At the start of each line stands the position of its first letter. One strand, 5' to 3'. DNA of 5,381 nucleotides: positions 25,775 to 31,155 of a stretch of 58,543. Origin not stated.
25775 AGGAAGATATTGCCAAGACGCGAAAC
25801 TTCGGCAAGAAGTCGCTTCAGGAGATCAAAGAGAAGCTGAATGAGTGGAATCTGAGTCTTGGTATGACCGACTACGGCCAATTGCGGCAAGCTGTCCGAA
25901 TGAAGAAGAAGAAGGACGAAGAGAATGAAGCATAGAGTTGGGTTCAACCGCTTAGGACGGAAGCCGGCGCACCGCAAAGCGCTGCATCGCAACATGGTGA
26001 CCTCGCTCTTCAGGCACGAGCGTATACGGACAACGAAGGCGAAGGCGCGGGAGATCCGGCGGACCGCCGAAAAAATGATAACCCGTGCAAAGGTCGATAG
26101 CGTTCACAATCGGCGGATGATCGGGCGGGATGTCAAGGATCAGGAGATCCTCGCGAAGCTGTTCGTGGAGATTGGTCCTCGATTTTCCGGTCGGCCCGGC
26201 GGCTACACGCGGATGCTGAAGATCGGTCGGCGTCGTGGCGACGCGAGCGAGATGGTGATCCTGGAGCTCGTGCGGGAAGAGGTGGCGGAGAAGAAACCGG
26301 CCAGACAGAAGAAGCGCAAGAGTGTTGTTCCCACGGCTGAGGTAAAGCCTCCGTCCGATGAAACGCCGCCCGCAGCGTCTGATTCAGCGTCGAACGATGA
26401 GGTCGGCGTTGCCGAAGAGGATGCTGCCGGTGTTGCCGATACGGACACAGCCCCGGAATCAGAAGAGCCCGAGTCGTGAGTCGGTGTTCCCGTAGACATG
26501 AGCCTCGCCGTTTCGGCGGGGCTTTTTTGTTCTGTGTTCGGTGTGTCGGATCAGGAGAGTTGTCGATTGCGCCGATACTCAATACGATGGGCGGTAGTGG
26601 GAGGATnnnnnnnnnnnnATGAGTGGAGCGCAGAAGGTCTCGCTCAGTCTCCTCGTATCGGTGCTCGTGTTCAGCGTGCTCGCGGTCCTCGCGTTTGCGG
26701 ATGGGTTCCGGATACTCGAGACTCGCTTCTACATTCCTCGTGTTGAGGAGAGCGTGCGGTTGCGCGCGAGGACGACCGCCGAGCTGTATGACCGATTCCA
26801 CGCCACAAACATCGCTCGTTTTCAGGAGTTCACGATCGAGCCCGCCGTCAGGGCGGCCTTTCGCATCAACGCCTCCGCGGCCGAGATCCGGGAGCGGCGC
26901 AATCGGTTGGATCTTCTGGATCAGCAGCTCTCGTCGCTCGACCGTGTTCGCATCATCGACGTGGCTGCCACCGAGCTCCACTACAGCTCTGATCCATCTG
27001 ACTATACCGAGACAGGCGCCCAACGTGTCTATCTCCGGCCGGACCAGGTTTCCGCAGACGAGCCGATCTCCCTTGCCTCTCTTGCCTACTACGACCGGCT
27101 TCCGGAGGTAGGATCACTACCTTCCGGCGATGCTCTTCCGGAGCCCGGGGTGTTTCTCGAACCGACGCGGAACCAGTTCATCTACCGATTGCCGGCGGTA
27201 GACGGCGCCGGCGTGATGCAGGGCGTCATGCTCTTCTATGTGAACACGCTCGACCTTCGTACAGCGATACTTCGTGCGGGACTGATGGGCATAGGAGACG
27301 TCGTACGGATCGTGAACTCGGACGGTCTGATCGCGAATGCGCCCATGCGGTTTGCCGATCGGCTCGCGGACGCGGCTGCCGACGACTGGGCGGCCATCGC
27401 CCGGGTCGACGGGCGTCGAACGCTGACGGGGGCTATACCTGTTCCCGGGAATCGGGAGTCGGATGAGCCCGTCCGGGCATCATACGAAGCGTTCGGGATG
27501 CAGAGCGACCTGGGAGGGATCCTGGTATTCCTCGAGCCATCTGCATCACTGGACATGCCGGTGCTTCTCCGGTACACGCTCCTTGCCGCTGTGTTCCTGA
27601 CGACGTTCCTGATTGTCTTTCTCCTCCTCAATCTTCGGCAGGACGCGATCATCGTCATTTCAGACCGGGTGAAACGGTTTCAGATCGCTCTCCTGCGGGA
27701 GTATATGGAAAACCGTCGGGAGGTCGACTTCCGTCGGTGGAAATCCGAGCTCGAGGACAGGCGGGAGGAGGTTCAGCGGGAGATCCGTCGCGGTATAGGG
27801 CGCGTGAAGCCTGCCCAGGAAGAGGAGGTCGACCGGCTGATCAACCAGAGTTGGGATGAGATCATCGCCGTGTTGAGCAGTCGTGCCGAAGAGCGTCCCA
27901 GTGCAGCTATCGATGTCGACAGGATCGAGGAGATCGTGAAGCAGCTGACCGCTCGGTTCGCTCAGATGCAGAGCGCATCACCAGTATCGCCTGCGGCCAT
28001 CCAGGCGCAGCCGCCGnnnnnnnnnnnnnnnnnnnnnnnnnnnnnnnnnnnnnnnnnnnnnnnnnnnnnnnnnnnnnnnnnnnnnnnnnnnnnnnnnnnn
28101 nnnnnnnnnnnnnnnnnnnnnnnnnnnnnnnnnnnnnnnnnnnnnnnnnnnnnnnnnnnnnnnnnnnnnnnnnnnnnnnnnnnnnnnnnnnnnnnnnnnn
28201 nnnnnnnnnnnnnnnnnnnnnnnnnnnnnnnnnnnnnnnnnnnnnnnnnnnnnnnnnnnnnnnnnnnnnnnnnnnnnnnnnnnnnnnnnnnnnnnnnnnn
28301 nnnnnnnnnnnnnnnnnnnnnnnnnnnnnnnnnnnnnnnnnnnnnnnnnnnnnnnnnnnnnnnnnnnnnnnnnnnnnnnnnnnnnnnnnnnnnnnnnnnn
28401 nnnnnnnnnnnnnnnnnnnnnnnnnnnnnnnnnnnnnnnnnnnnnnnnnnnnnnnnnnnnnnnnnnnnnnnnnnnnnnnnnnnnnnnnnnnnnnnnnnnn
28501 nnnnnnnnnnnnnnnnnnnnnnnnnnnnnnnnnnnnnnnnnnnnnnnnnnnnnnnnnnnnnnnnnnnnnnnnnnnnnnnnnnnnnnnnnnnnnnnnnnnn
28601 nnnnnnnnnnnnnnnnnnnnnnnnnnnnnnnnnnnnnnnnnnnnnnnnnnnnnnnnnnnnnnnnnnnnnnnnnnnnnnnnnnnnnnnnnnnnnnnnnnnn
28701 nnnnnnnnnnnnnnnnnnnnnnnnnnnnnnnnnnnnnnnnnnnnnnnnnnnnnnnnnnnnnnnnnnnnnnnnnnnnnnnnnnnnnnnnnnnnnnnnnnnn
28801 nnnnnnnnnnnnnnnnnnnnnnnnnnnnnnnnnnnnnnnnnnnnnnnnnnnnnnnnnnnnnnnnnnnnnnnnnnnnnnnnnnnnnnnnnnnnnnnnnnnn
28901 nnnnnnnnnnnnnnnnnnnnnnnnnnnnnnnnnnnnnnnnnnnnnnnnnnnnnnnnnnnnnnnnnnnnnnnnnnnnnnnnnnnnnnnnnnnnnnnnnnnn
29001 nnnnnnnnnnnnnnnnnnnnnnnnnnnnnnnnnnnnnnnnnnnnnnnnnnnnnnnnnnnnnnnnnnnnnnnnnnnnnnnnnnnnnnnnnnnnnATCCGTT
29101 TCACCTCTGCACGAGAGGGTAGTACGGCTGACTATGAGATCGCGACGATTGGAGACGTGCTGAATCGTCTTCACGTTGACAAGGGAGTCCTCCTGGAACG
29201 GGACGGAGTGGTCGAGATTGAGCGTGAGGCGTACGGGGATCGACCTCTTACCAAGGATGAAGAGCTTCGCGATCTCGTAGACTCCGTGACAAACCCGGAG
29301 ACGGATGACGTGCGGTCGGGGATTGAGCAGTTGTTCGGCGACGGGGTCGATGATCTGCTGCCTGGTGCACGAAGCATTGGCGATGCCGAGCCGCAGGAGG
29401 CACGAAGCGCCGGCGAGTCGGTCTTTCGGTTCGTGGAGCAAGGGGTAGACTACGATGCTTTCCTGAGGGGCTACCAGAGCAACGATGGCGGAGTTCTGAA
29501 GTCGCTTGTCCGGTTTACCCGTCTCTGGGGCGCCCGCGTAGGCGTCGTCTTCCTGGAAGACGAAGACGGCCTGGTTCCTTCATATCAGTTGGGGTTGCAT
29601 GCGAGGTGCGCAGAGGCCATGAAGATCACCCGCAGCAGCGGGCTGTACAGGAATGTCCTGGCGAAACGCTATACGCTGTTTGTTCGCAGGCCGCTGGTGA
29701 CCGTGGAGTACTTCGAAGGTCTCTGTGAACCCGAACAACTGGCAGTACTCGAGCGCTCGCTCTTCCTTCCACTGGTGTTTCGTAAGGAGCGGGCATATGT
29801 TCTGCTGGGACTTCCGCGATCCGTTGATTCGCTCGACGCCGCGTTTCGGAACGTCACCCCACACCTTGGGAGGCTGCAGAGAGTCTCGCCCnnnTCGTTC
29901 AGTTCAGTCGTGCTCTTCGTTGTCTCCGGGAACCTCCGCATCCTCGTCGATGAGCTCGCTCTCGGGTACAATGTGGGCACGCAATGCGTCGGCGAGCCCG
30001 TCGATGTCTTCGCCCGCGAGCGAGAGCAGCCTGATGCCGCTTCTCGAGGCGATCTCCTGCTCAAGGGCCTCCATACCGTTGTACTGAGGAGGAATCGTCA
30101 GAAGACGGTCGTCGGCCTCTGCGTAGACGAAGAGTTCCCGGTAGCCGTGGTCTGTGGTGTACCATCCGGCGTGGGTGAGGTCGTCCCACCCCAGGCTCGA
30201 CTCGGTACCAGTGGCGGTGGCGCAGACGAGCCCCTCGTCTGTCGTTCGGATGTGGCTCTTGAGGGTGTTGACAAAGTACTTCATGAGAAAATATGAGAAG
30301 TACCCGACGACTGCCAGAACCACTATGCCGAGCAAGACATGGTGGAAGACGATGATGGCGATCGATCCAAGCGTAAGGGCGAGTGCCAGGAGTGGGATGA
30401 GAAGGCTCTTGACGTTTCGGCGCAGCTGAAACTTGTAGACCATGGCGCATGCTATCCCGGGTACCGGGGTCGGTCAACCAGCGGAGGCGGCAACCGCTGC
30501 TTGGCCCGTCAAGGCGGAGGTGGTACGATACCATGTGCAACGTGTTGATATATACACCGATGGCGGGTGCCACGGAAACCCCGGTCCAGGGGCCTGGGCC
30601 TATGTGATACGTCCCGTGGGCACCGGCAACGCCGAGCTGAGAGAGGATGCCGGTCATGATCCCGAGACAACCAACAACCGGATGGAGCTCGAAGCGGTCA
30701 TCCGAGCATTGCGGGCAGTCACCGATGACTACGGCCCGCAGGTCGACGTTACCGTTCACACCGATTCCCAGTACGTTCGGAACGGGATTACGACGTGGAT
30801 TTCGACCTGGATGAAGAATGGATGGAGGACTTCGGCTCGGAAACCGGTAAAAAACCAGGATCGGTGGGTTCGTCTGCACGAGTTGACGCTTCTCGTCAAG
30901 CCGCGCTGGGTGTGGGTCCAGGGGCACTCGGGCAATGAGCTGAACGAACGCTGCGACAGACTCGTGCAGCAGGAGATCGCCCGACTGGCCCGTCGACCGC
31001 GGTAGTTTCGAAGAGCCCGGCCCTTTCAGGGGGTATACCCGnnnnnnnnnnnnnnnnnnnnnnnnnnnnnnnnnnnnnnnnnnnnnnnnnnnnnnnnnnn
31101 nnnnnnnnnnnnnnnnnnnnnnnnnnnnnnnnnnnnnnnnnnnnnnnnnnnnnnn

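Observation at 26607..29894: Receptor-like membrane protein with no catalytic output: possible polar hub or scaffold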

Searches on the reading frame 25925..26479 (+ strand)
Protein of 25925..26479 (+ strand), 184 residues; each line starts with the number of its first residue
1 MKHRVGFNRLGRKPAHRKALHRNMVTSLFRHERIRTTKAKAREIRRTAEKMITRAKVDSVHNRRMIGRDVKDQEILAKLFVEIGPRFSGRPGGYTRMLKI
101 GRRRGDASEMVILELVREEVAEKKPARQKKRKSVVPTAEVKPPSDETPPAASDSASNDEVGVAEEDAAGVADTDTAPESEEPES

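Call 22: search_protein_families(library=pfam, proteins=[window:25925-26479:+], max_evalue=0.01)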
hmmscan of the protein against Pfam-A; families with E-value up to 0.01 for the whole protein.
window:25925-26479:+ (184 aa): 1 family
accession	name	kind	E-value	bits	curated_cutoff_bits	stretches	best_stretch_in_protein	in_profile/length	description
PF01196.24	Ribosomal_L17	-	1.8e-36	125.3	27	1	21-116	2-97/97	Ribosomal protein L17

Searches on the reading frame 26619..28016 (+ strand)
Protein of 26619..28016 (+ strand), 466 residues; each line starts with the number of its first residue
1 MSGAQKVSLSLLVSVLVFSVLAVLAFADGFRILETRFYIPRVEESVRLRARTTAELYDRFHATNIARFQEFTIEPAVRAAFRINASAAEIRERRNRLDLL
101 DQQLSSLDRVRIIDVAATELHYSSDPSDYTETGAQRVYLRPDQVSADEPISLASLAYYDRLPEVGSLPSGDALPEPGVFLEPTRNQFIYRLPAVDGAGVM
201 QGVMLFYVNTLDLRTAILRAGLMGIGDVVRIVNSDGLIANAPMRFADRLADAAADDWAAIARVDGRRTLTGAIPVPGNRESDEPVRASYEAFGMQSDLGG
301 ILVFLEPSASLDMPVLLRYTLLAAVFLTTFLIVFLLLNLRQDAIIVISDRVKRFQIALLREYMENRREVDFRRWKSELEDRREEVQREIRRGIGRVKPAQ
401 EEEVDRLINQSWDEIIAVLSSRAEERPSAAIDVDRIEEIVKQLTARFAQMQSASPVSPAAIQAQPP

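Call 32: predict_structure(alignment_id=A1)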
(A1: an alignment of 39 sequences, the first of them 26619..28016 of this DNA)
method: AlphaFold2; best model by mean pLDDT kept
length: 466 residues; sequences in the alignment: 39
mean_pLDDT: 81.0   pTM: 0.66
mean pLDDT of the five models: 81.0, 80.6, 78.4, 78.2, 77.8
residues with pLDDT >= 90: 180; 70-90: 195; 50-70: 57; < 50: 34
segments of 3 or more residues with pLDDT < 50: 29-34, 426-432, 450-466
pLDDT, mean of each block of 10 residues (from residue 1): 72 78 63 60 93 97 96 91 83 91 94 93 92 87 90 88 77 93 96 92 96 97 95 95 92 91 82 56 68 89 93 84 83 77 71 78 69 82 82 76 82 79 56 54 58 42 41
secondary structure, 60 per line:
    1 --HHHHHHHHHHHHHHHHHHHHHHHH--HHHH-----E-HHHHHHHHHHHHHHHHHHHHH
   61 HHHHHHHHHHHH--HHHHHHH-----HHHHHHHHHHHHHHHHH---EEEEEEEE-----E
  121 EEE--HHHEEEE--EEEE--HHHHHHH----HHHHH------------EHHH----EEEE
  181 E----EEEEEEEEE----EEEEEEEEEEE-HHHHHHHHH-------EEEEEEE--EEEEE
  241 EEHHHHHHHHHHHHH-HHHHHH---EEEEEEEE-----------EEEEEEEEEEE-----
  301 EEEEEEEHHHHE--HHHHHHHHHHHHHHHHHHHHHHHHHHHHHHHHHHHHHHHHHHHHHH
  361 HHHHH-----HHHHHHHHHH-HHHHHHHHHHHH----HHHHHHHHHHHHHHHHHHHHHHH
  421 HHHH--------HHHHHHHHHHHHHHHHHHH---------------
elements in order: H3-26 H29-32 H40-72 H75-81 H87-103 E107-114 E120-123 E129-132 E135-138 H141-147 H152-156 E177-181 E186-194 E199-209 H211-219 E227-233 E236-242 H243-255 H257-262 E266-273 E285-295 E301-307 H308-311 H315-365 H371-380 H382-393 H398-424 H433-451

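Call 35: fold_search(model_id=the predicted structure, library=pdb)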
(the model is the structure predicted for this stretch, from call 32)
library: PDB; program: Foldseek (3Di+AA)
matches with E <= 10: 505; with E <= 0.001: 10
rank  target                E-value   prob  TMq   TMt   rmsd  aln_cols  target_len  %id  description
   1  5wbf_C                1.6e-04  1.00  0.26  0.39  10.4       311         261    9  Double CACHE (dCACHE) sensing domain of TlpC chemoreceptor from Helicobacter pylori (released 2017-11-08)
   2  3lif_A                4.1e-04  1.00  0.29  0.47   8.2       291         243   13  Crystal Structure of the extracellular domain of the putative histidine kinase rpHK1S-Z16 (released 2010-05-05)
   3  6e0a_A                5.2e-04  1.00  0.29  0.45   9.2       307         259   10  Crystal Structure of Helicobacter pylori TlpA Chemoreceptor Ligand Binding Domain (released 2018-09-12)
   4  9ebx                  6.5e-04  0.99  0.25  0.24  10.2       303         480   11  Chimeric fluorescence biosensor formed from a lactate-binding protein and GFP (released 2025-03-19)
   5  9a5d_A                7.2e-04  0.90  0.22  0.17  46.1       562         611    8  Integrative model of WALK-YYCH by crosslinking MS and deep learning (released 2024-09-18)
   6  3lid_A                8.1e-04  1.00  0.32  0.48   8.2       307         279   11  Crystal Structure of the extracellular domain of the putative histidine kinase vpHK1S-Z8 (released 2010-05-05)
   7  4jgo_B                9.6e-04  1.00  0.21  0.42   9.7       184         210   12  The crystal structure of sporulation kinase d sensor domain from Bacillus subtilis subsp. (released 2013-05-15)
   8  6w3s_A                9.6e-04  1.00  0.29  0.47   8.3       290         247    9  Crystal structure of ligand-binding domain of Campylobacter jejuni chemoreceptor Tlp3 in complex with L-leucine (released 2020-05-20)
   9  9kpj                  9.6e-04  1.00  0.28  0.42   9.3       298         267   10  Crystal structure of Helicobacter pylori chemoreceptor TlpA ligand-binding domain in complex with indole (released 2025-10-22)
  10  6e0a_B                9.6e-04  0.99  0.25  0.35  10.1       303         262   10  Crystal Structure of Helicobacter pylori TlpA Chemoreceptor Ligand Binding Domain (released 2018-09-12)
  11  4jgq_B                1.1e-03  1.00  0.22  0.45   8.4       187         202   12  The crystal structure of sporulation kinase D mutant sensor domain, r131a, from Bacillus subtilis subsp in co-crystall (released 2013-05-15)
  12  4xmr_B                1.1e-03  1.00  0.31  0.49   7.8       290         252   11  Crystal structure of the sensory domain of the Campylobacter jejuni chemoreceptor Tlp3 (CcmL) with isoleucine bound. (released 2015-11-04)
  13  9a69_B                1.1e-03  0.99  0.32  0.25  30.3       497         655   12  Integrative model of MCPB-MCPC by crosslinking MS and deep learning (released 2024-09-18)
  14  6e09_D                1.2e-03  1.00  0.28  0.43   9.3       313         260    9  Crystal Structure of Helicobacter pylori TlpA Chemoreceptor Ligand Binding Domain (released 2018-09-12)
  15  3lic                  1.3e-03  1.00  0.32  0.51   8.4       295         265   12  Crystal Structure of the extracellular domain of the putative histidine kinase soHK1S-Z6 (released 2010-05-05)
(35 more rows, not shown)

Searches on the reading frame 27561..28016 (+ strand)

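Call 53: search_protein_families(library=pfam, proteins=[window:27561-28016:+], max_evalue=10)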
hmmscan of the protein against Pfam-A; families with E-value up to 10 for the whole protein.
window:27561-28016:+ (152 aa): 2 families
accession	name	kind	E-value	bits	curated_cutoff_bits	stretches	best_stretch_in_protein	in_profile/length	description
PF18476.7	PIN_8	-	0.06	13.7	26.1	1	51-135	75-164/227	PIN like domain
PF08546.17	ApbA_C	-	0.13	13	22.7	1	86-138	32-79/125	Ketopantoate reductase PanE/ApbA C terminal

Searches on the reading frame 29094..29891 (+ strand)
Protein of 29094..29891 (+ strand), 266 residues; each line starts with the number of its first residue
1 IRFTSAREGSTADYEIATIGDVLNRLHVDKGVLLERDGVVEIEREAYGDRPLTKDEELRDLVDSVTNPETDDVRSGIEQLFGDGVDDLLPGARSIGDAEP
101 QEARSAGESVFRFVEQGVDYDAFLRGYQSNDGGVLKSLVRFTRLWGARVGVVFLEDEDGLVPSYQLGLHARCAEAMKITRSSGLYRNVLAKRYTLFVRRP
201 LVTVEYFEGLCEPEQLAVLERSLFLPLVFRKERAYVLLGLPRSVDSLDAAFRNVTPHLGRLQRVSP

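Call 29: predict_structure(alignment_id=A2)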
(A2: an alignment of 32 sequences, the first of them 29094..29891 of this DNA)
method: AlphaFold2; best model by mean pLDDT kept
length: 266 residues; sequences in the alignment: 32
mean_pLDDT: 80.5   pTM: 0.73
mean pLDDT of the five models: 80.5, 79.7, 79.4, 78.4, 78.3
residues with pLDDT >= 90: 163; 70-90: 19; 50-70: 40; < 50: 44
segments of 3 or more residues with pLDDT < 50: 33-54, 67-75, 94-97
pLDDT, mean of each block of 10 residues (from residue 1): 79 95 84 43 41 51 54 49 49 51 72 94 94 97 97 98 97 97 96 97 94 94 98 98 97 89 57
secondary structure, 60 per line:
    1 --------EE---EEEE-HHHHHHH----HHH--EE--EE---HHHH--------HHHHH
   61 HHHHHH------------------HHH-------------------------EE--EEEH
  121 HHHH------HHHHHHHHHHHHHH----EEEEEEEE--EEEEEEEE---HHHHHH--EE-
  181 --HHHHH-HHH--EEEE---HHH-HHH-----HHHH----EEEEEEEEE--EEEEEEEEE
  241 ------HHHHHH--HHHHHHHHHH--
elements in order: E14-17 H19-25 H44-47 H56-66 E117-119 H120-124 H131-144 E149-156 E159-166 H170-175 H183-187 E194-197 H213-216 E221-229 E232-240 H247-252 H255-264

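Call 31: fold_search(model_id=the predicted structure, library=pdb)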
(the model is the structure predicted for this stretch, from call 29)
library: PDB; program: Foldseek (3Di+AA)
matches with E <= 10: 1106; with E <= 0.001: 3
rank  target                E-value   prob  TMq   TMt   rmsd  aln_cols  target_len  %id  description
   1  3eea_A                6.1e-05  1.00  0.34  0.55   6.8       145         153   21  The crystal structure of the GAF domain/HD domain protein from Geobacter sulfurreducens (released 2008-11-04)
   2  5w10_D                3.1e-04  1.00  0.34  0.50   8.0       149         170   15  Lcd1 GAF domain in complex with cAMP ligand (released 2017-06-28)
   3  5w10_C                9.7e-04  1.00  0.35  0.50   5.7       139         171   15  Lcd1 GAF domain in complex with cAMP ligand (released 2017-06-28)
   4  3hcy_B                1.5e-03  1.00  0.36  0.61   5.8       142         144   16  The crystal structure of the domain of putative two-component sensor histidine kinase protein from Sinorhizobium melil (released 2009-05-26)
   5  3o5y_A                5.9e-03  0.99  0.33  0.55   6.8       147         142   22  The Crystal Structure of the GAF domain of a two-component sensor histidine kinase from Bacillus halodurans to 2.45A (released 2010-08-11)
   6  3o5y_B                7.5e-03  0.99  0.34  0.55   6.8       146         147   18  The Crystal Structure of the GAF domain of a two-component sensor histidine kinase from Bacillus halodurans to 2.45A (released 2010-08-11)
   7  9cxg_A                1.0e-02  0.94  0.28  0.11  10.9       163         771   17  Structure of PDE6C in complex with inhibitory cone p gamma in the presence of cGMP (released 2024-12-18)
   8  6k2h                  1.1e-02  1.00  0.31  0.56   4.7       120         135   14  structural characterization of mutated NreA protein in nitrate binding site from staphylococcus aureus. (released 2020-03-11)
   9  4glq                  1.2e-02  0.92  0.28  0.44   7.6       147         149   14  Crystal Structure of the blue-light absorbing form of the Thermosynechococcus elongatus PixJ GAF-domain (released 2013-01-16)
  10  6mwz_A                1.7e-02  0.96  0.32  0.47   5.9       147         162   14  LasR LBD T75V/Y93F/A127W:BB0126 (released 2019-04-03)
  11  6oap_A                1.9e-02  0.89  0.27  0.24   7.5       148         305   11  Crystal structure of a dual sensor histidine kinase in the green-light absorbing Pg state (released 2019-09-18)
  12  3e0y_A                2.0e-02  0.92  0.28  0.44   8.8       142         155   13  The crystal structure of a conserved domain from a protein of Geobacter sulfurreducens PCA (released 2008-09-30)
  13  2uv0_F                2.1e-02  0.96  0.32  0.47   5.8       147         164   16  Structure of the P. aeruginosa LasR ligand-binding domain bound to its autoinducer (released 2007-03-27)
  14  3oov_B                2.1e-02  0.95  0.30  0.44   6.7       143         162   12  Crystal structure of a methyl-accepting chemotaxis protein, residues 122 to 287 (released 2010-09-08)
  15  6d6c_C                2.1e-02  0.92  0.31  0.45   5.7       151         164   14  The structure of ligand binding domain of LasR in complex with TP-1 homolog, compound 12 (released 2018-08-08)
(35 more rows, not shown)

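Call 53: search_protein_families(library=pfam, proteins=[window:29094-29891:+], max_evalue=10)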
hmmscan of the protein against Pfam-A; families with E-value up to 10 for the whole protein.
window:29094-29891:+ (266 aa): 0 families

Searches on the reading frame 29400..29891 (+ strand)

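Call 53: search_protein_families(library=pfam, proteins=[window:29400-29891:+], max_evalue=10)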
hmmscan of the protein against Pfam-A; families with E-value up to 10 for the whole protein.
window:29400-29891:+ (164 aa): 1 family
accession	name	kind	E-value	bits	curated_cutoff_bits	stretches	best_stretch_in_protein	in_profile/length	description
PF13185.12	GAF_2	-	0.035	14.8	28.6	1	40-138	16-108/136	GAF domain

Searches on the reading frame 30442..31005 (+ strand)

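Call 22: search_protein_families(library=pfam, proteins=[window:30442-31005:+], max_evalue=0.01)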
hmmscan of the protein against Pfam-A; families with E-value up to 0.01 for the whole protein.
window:30442-31005:+ (187 aa): 1 family
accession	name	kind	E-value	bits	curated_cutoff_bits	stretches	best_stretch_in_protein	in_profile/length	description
PF00075.30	RNase_H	-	1.3e-39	136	25.8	1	34-179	3-140/141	RNase H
